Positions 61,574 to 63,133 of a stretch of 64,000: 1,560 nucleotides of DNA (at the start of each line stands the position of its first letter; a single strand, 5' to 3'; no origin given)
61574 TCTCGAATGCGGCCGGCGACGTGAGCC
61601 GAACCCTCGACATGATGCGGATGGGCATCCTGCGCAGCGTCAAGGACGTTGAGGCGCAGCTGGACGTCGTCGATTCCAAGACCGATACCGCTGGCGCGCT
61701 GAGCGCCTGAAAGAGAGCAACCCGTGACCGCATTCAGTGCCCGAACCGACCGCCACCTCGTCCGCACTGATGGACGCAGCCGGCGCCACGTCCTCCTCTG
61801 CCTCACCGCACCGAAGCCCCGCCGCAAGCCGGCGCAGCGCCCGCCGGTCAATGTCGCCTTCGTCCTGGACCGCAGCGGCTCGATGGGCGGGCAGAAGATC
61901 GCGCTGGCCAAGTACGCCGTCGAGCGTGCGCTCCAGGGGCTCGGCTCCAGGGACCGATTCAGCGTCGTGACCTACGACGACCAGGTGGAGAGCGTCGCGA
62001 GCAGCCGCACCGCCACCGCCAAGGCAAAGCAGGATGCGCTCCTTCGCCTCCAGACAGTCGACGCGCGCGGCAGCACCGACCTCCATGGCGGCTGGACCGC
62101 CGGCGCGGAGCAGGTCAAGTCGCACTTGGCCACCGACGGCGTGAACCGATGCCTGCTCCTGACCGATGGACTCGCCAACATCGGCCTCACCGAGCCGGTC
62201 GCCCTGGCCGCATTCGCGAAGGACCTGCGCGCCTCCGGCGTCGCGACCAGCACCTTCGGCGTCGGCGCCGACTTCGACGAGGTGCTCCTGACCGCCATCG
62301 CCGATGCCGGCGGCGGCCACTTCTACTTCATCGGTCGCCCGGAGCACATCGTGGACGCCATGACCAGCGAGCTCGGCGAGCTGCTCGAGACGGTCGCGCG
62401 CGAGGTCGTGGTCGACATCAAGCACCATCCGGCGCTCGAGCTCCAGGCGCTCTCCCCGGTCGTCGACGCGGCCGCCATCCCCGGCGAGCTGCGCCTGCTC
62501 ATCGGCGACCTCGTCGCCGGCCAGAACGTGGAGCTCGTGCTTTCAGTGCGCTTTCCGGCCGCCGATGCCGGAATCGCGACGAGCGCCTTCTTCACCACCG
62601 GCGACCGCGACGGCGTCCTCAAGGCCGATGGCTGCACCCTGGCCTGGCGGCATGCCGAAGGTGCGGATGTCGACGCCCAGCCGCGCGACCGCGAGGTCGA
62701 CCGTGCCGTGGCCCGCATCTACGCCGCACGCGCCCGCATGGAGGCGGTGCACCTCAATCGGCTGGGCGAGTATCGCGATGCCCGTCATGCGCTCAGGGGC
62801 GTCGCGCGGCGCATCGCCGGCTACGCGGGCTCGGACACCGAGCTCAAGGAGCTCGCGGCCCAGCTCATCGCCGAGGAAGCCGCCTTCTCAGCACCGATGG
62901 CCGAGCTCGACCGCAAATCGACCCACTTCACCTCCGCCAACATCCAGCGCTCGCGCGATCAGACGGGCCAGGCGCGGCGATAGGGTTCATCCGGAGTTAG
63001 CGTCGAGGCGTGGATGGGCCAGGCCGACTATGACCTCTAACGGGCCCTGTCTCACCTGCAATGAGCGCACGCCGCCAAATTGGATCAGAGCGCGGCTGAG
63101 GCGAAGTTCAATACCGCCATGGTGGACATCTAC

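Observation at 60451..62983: Candidate uncharacterised two-gene module: coiled-coil PD-(D/E)xK-like protein + vWA/MIDAS protein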

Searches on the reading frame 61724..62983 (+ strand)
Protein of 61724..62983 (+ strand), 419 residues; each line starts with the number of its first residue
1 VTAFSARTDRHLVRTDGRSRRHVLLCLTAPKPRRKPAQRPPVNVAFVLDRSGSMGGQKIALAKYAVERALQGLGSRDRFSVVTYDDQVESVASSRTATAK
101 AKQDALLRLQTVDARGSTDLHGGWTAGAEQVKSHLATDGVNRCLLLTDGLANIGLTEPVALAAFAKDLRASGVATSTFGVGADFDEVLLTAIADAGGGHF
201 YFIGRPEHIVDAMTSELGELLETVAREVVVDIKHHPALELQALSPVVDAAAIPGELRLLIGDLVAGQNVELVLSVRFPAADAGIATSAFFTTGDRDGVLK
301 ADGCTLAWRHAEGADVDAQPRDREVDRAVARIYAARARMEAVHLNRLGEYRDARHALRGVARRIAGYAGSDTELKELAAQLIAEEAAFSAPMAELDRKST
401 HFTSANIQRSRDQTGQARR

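Call 3: search_protein_families(library=pfam, proteins=[window:61724-62983:+], max_evalue=0.1)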
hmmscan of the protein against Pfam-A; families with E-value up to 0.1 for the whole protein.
window:61724-62983:+ (419 aa): 6 families
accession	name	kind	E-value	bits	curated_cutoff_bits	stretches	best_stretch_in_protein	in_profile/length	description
PF00092.34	VWA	-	1.3e-17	65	23.8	1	43-205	1-164/174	von Willebrand factor type A domain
PF13768.12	VWA_3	-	1.1e-11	45.4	27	1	43-202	2-155/155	von Willebrand factor type A domain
PF13519.12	VWA_2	-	1.5e-10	42.1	27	1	44-149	1-106/107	von Willebrand factor type A domain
PF05762.20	VWA_CoxE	-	0.0064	16.4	26.4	1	32-125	47-137/222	VWA domain containing CoxE-like protein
PF11775.14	CobT_C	-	0.029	14.4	21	1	43-65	14-36/220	Cobalamin biosynthesis protein CobT VWA domain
PF09967.15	DUF2201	-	0.046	14.3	26.4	1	44-140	1-84/123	VWA-like domain (DUF2201)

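Call 4: search_protein_families(library=padloc, proteins=[window:61724-62983:+], max_evalue=0.1)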
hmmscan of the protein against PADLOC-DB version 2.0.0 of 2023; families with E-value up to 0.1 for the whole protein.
window:61724-62983:+ (419 aa): 0 families

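Call 5: search_protein_families(library=ncbifam, proteins=[window:61724-62983:+], max_evalue=0.1)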
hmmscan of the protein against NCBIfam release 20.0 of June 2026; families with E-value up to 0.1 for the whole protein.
window:61724-62983:+ (419 aa): 5 families
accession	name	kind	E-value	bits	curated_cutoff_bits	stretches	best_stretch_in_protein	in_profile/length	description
TIGR03788.1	marine_srt_targ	equivalog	1.7e-21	76.3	551.65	1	17-239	248-464/629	marine proteobacterial sortase target protein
TIGR02031.1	BchD-ChlD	equivalog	4.4e-05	22.4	499.55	1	44-160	426-544/608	magnesium chelatase ATPase subunit D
TIGR00868.1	hCaCC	subfamily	4.4e-05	21.5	900.85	1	44-203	307-461/863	calcium-activated chloride channel protein 1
TIGR03436.1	acidobact_VWFA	subfamily_domain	0.00068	19.2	81.25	1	30-111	55-135/324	VWA domain-containing protein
NF047508.1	VWA_BatA_Lepto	exception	0.099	11.7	380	0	144-213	195-266/315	VWA domain-containing protein BatA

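Call 7: find_homologous_proteins(query=window:61724-62983:+)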
Query window:61724-62983:+ (419 aa): 2837 proteins with E <= 0.001 among 8000 candidates; the best 120 are listed.
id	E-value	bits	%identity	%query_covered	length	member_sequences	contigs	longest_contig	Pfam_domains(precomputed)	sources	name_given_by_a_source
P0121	1.2e-266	902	100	100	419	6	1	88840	PF13768.13,PF00092.35,PF13519.13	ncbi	-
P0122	1.5e-228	776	86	100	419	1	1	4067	PF13768.13,PF00092.35,PF13519.13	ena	-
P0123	1.6e-225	767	84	100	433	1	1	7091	PF13768.13,PF00092.35,PF13519.13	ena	-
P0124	8.3e-220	748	82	100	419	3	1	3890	PF13768.13,PF00092.35,PF13519.13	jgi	jgi:Mg-chelatase subunit ChlD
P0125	1.7e-192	658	74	100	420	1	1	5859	PF13768.13,PF00092.35,PF13519.13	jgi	jgi:Ca-activated chloride channel family protein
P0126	5.1e-185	633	72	100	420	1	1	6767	PF00092.35,PF13519.13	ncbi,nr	ncbi:MAG: VWA domain-containing protein [Chloroflexi bacterium]|nr:VWA domain-containing protein [Ch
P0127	2.5e-184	631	72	100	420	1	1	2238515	PF13768.13,PF00092.35,PF13519.13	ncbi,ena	-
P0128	1.6e-183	628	70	100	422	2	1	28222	PF13768.13,PF00092.35,PF13519.13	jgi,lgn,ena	-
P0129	1.9e-183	628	71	100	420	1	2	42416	PF13768.13,PF00092.35,PF13519.13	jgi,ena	-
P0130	1.3e-182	625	71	100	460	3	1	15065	PF13768.13,PF00092.35,PF13519.13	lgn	-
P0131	2.6e-182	624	73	100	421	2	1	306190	PF13768.13,PF00092.35,PF13519.13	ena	-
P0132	6.7e-182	623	71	100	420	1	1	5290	PF13768.13,PF00092.35,PF13519.13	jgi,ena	-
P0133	8.2e-182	623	72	100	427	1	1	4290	PF13768.13,PF00092.35,PF13519.13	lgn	-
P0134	1.1e-181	622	72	100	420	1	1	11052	PF13768.13,PF00092.35,PF13519.13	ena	-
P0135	1.4e-181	622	72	100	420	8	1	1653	PF13768.13,PF00092.35,PF13519.13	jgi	-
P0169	6.0e-141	488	60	99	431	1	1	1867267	PF13768.13,PF00092.35,PF13519.13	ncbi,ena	-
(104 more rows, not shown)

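Call 8: find_encoding_contigs(protein=P0121, flank=10000, max_places=3)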
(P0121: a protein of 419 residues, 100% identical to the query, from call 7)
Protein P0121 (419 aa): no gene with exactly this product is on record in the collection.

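Call 13: search_solved_structures(query=window:61724-62983:+, max_evalue=0.01)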
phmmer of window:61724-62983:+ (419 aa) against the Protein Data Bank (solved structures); distinct sequences matched with E-value up to 0.01: 31.
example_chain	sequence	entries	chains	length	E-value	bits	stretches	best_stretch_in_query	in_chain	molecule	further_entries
9c4f_I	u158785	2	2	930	4.4e-09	39.2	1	40-198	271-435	Inter-alpha-trypsin inhibitor heavy chain H4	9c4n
8s05_A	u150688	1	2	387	1.5e-07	34.1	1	45-265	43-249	Conserved protein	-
6fpy_A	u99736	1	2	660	4.3e-06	29.3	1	42-231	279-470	Inter-alpha-trypsin inhibitor heavy chain H1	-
9rt4_C1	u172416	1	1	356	3e-05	26.6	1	33-200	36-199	Anthrax toxin receptor 2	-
1t6b_Y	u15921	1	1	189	3e-05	26.6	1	36-196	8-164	Anthrax toxin receptor 2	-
8fz4_A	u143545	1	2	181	3.3e-05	26.4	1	41-197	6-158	Anthrax toxin receptor 2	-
9rt2_C1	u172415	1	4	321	5.4e-05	25.7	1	35-200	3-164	Anthrax toxin receptor 2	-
6fpz_A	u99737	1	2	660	5.6e-05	25.6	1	42-231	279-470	Inter-alpha-trypsin inhibitor heavy chain H1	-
1sht_X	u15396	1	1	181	7.2e-05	25.3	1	42-196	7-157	Anthrax toxin receptor 2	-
1shu_X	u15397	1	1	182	7.3e-05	25.3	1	42-197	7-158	Anthrax toxin receptor 2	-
1tzn_a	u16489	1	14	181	7.5e-05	25.2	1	43-197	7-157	Anthrax toxin receptor 2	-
7n1o_A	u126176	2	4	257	7.9e-05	25.2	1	39-196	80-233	Transcription factor ETV6,Isoform 4 of Anthrax toxin receptor 2 | Transcription factor ETV6,Anthrax toxin receptor 2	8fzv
8ft6_A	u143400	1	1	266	8.7e-05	25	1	39-196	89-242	Transcription factor ETV6,Anthrax toxin receptor 2 chimera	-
9ykb_A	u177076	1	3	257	9e-05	25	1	41-196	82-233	Transcription factor ETV6,Anthrax toxin receptor 2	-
8fzu_A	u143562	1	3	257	9e-05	25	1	41-196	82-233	Transcription factor ETV6,Anthrax toxin receptor 2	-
5a8j_A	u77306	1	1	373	0.00029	23.3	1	42-216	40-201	VWA2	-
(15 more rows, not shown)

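Call 15: find_encoding_contigs(protein=P0127, flank=10000, max_places=3)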
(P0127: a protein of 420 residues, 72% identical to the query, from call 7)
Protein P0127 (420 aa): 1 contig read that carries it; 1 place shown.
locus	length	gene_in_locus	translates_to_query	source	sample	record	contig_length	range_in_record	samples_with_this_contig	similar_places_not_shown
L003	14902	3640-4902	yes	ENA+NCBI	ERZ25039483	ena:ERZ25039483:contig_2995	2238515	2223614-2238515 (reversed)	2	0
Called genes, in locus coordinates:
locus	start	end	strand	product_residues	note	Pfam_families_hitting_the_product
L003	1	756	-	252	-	?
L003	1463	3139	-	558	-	PF00350:Dynamin_N, PF01926:MMR_HSR1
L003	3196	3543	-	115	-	PF28474:DUF8412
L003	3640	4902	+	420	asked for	PF00092:VWA, PF13519:VWA_2, PF13768:VWA_3 (weak)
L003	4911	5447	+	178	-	-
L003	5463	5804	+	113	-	-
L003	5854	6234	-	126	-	PF01850:PIN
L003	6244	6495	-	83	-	-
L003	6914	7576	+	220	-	PF03747:ADP_ribosyl_GH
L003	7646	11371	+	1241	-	PF13482:RNase_H_2, PF13086:AAA_11 (faint), PF13245:AAA_19 (faint), PF13604:AAA_30, PF13087:AAA_12 (weak)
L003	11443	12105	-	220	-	-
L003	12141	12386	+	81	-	-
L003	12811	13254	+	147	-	PF12680:SnoaL_2, PF13474:SnoaL_3 (faint), PF14534:DUF4440 (weak)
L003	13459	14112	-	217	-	PF13328:HD_4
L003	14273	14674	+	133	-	-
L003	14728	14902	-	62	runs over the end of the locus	-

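Call 26: find_related_loci(query=A1, collection=metagenome_contigs, flank=6000)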
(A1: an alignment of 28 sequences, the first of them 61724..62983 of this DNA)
Query A1 (419 aa) in metagenome_contigs; peptide patterns used: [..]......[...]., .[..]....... (x = any residue, [..] = any of these).
600 stretches matched a pattern (row limit reached: there are more); 243 encode a relative of the query (tblastn E <= 1e-3); the best 80 are kept; 80 distinct loci.
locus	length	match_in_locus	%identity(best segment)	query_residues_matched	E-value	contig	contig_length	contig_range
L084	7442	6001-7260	71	1-419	0e+0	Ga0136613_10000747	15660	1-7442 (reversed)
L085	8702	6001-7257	50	7-419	7e-115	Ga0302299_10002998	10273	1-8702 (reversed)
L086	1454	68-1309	49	5-419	2e-124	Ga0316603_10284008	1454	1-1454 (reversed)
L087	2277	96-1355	51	2-417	2e-120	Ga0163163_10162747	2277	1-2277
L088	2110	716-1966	50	1-419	7e-118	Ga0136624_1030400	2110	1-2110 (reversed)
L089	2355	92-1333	51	3-417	6e-115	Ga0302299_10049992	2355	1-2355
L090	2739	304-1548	47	3-419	2e-113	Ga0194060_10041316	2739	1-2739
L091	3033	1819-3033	49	4-401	4e-112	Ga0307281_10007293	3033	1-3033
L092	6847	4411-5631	48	2-417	9e-109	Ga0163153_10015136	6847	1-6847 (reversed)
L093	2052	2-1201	49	19-419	1e-108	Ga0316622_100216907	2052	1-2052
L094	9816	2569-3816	48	1-417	2e-101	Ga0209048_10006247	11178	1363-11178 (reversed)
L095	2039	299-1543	46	4-419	8e-105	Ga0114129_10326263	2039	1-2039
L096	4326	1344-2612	45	4-419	2e-94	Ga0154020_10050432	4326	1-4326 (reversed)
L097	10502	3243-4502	48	4-419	8e-92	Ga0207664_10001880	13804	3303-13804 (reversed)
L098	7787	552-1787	44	6-419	1e-88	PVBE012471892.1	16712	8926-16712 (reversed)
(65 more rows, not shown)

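Call 44: search_protein_families(library=pfam, proteins=[L003:4911-5447:+, L003:5463-5804:+], max_evalue=0.01)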
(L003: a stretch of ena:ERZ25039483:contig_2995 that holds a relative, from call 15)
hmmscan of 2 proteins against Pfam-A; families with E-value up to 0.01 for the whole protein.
L003:4911-5447:+ (178 aa): 0 families

L003:5463-5804:+ (113 aa): 0 families

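Call 45: search_solved_structures(query=A1, max_evalue=0.001, show_alignments=2)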
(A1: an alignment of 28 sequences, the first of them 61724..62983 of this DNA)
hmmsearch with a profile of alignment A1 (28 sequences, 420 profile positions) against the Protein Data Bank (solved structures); distinct sequences matched with E-value up to 0.001: 39.
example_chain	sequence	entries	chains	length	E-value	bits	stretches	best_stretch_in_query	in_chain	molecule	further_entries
9c4f_I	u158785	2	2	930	9.9e-17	64.2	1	39-197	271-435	Inter-alpha-trypsin inhibitor heavy chain H4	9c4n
8s05_A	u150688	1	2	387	1.7e-15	60.2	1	41-241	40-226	Conserved protein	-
6fpy_A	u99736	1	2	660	1.9e-14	56.7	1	40-192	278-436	Inter-alpha-trypsin inhibitor heavy chain H1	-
6fpz_A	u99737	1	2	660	3.7e-13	52.5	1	40-192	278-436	Inter-alpha-trypsin inhibitor heavy chain H1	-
6jp8_F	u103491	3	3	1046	2e-09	40.1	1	39-236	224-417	Voltage-dependent calcium channel subunit alpha-2/delta-1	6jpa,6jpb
8eog_D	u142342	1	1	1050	2e-09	40.1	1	39-236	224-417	Voltage-dependent calcium channel subunit alpha-2/delta-1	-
6jp5_F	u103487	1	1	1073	2.1e-09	40.1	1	39-236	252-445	Voltage-dependent calcium channel subunit alpha-2/delta-1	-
7jpk_F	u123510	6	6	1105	2.2e-09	40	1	39-236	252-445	Voltage-dependent calcium channel subunit alpha-2/delta-1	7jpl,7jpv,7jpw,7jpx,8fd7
8e56_F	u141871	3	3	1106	2.2e-09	40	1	39-236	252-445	Voltage-dependent calcium channel subunit alpha-2/delta-1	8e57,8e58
5gjv_F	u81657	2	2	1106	2.2e-09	40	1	39-236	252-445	Voltage-dependent calcium channel subunit alpha-2/delta-1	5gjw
3jbr_F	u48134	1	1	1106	2.5e-09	39.8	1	39-236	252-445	Voltage-dependent calcium channel subunit alpha-2/delta-1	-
5a8j_A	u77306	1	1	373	3.1e-09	39.5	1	40-212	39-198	VWA2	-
9vlg_A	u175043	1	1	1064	7.4e-09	38.3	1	39-236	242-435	Isoform 2 of Voltage-dependent calcium channel subunit alpha-2/delta-1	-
8hlp_F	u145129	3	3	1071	7.5e-09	38.3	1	39-236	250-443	Voltage-dependent calcium channel subunit alpha-2/delta-1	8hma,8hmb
7xlq_D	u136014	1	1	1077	7.6e-09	38.3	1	39-236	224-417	Voltage-dependent calcium channel subunit alpha-2/delta-1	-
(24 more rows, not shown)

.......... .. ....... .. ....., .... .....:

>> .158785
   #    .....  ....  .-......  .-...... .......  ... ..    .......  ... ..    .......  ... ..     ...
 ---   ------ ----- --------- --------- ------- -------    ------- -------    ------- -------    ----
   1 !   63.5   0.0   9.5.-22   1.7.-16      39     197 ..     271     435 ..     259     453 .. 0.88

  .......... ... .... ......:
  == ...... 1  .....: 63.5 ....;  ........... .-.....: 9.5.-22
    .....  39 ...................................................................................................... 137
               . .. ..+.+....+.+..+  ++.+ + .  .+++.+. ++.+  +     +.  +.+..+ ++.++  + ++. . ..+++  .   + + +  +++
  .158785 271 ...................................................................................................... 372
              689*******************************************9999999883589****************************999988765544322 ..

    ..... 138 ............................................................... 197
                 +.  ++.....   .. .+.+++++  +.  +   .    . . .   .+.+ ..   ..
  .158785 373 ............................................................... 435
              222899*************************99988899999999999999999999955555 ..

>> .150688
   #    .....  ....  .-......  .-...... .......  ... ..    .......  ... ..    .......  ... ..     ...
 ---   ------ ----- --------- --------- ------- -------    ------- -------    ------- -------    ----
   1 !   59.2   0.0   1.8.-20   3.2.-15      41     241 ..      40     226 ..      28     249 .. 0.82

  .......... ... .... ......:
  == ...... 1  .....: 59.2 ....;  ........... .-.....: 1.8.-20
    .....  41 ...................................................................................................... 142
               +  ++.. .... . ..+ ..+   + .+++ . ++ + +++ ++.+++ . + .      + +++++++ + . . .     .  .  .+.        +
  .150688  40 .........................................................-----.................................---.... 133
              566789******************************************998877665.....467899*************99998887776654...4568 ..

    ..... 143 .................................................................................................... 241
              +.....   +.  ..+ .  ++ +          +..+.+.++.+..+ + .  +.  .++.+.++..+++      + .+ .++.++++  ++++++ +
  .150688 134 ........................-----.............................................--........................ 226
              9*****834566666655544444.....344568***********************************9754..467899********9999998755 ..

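Call 46: predict_structure(alignment_id=A1)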
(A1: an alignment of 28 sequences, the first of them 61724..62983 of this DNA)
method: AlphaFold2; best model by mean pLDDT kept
length: 419 residues; sequences in the alignment: 28
mean_pLDDT: 92.4   pTM: 0.89
mean pLDDT of the five models: 92.4, 92.2, 91.9, 90.3, 89.1
residues with pLDDT >= 90: 329; 70-90: 81; 50-70: 9; < 50: 0
segments of 3 or more residues with pLDDT < 50: none
pLDDT, mean of each block of 10 residues (from residue 1): 91 93 95 69 96 91 96 94 94 97 96 88 96 93 92 86 91 94 92 90 95 92 91 93 82 85 92 96 95 88 92 89 97 97 97 97 95 98 95 96 95 89
secondary structure, 60 per line:
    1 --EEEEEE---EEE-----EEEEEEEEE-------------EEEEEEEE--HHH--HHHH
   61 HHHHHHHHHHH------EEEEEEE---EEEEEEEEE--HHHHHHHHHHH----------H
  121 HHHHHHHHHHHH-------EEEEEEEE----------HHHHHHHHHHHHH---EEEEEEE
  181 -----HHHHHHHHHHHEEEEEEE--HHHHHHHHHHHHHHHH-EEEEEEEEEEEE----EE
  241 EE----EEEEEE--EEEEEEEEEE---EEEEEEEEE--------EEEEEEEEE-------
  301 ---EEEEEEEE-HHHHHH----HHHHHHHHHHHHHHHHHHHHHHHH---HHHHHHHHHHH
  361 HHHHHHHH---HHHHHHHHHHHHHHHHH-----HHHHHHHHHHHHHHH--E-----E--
elements in order: E3-8 E12-14 E20-28 E42-49 H57-71 E78-84 E88-96 H99-109 H120-132 E140-147 H158-170 E174-180 H186-196 E197-203 H206-221 E223-234 E239-242 E247-252 E255-264 E268-276 E285-293 E304-311 H313-318 H323-346 H350-368 H372-388 H394-408

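Call 48: fold_search(model_id=the predicted structure, library=pdb)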
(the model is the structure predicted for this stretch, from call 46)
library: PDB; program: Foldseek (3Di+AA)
matches with E <= 10: 1490; with E <= 0.001: 431
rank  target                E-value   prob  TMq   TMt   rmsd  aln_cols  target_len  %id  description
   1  8s05_A                5.0e-24  1.00  0.68  0.74   5.0       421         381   17  ArnAB complex an archaeal ortholog of the Sec23/24 core motif (released 2025-10-29)
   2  4fx5                  5.3e-24  1.00  0.71  0.69   4.6       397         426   20  von Willebrand factor type A from Catenulispora acidiphila (released 2012-07-18)
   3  8s05_B                3.5e-22  1.00  0.70  0.76   4.6       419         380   17  ArnAB complex an archaeal ortholog of the Sec23/24 core motif (released 2025-10-29)
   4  5a8j                  3.6e-21  1.00  0.62  0.70   5.6       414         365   16  Crystal structure of the ArnB paralog VWA2 from Sulfolobus acidocaldarius (released 2016-06-22)
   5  6fpy_B                2.5e-17  1.00  0.48  0.35  12.1       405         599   18  Inter-alpha-inhibitor heavy chain 1, wild type (released 2019-02-27)
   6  6fpy_A                4.7e-17  1.00  0.45  0.33  11.5       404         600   17  Inter-alpha-inhibitor heavy chain 1, wild type (released 2019-02-27)
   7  6fpz_A                6.7e-17  1.00  0.47  0.34  10.3       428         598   16  Inter-alpha-inhibitor heavy chain 1, D298A (released 2019-02-27)
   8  7w6b                  2.5e-15  1.00  0.39  0.23  10.3       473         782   12  Crystal Structure of PitA from pilus islet-2 of Streptococcus oralis (released 2022-06-01)
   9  6m3y                  3.1e-15  1.00  0.40  0.22  11.1       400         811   15  Crystal structure of pilus adhesin, SpaC from Lactobacillus rhamnosus GG - open conformation (released 2020-07-29)
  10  9rt2_C1               1.1e-14  1.00  0.41  0.60  11.6       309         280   17  NetF - ANTXR2 structure (C4) (released 2026-02-18)
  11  3eh1                  1.2e-14  1.00  0.58  0.36   7.0       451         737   14  Crystal structure of the human COPII-coat protein Sec24b (released 2008-10-21)
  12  5vng_B                2.7e-14  1.00  0.58  0.37   7.6       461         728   15  Crystal structure of Sec23a/Sec24a/Sec22 complexed with a C-terminal II sorting motif (released 2017-07-05)
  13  2nut_B                3.0e-14  1.00  0.58  0.36   6.6       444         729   15  Crystal Structure of the human Sec23a/24a heterodimer, complexed with the SNARE protein Sec22b (released 2007-05-22)
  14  6to1                  4.3e-14  1.00  0.35  0.27  17.0       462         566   14  Crystal structure of three N-terminal domains of the type V pili tip protein Mfa5 from Porphyromonas gingivalis (released 2020-12-02)
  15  4bzi_E                7.2e-14  1.00  0.60  0.37   6.9       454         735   14  The structure of the COPII coat assembled on membranes (released 2013-09-18)
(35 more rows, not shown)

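Call 53: find_encoding_contigs(protein=P0131, flank=6000, max_places=2)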
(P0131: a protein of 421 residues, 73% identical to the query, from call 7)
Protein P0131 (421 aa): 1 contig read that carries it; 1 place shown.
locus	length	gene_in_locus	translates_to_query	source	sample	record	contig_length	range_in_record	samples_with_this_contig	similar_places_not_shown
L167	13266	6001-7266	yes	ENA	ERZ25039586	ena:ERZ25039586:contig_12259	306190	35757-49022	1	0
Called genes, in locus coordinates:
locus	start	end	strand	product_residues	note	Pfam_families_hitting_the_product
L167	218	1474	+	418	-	-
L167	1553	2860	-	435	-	PF26549:Tricorn_N (faint)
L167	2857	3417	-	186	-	PF07638:Sigma70_ECF (weak), PF04542:Sigma70_r2, PF08281:Sigma70_r4_2, PF04545:Sigma70_r4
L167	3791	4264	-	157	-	PF04214:DUF411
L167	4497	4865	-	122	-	PF01850:PIN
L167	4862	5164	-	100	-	PF01402:RHH_1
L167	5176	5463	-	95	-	-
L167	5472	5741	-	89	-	PF04014:MazE_antitoxin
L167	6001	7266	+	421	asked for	PF00092:VWA, PF13519:VWA_2, PF13768:VWA_3 (weak)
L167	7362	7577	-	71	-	-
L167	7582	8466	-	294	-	PF10593:Z1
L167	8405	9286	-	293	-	PF10593:Z1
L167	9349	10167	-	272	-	-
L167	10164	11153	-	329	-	PF14390:DUF4420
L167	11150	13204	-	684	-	PF09217:EcoRII-N, PF02518:HATPase_c (weak), PF13589:HATPase_c_3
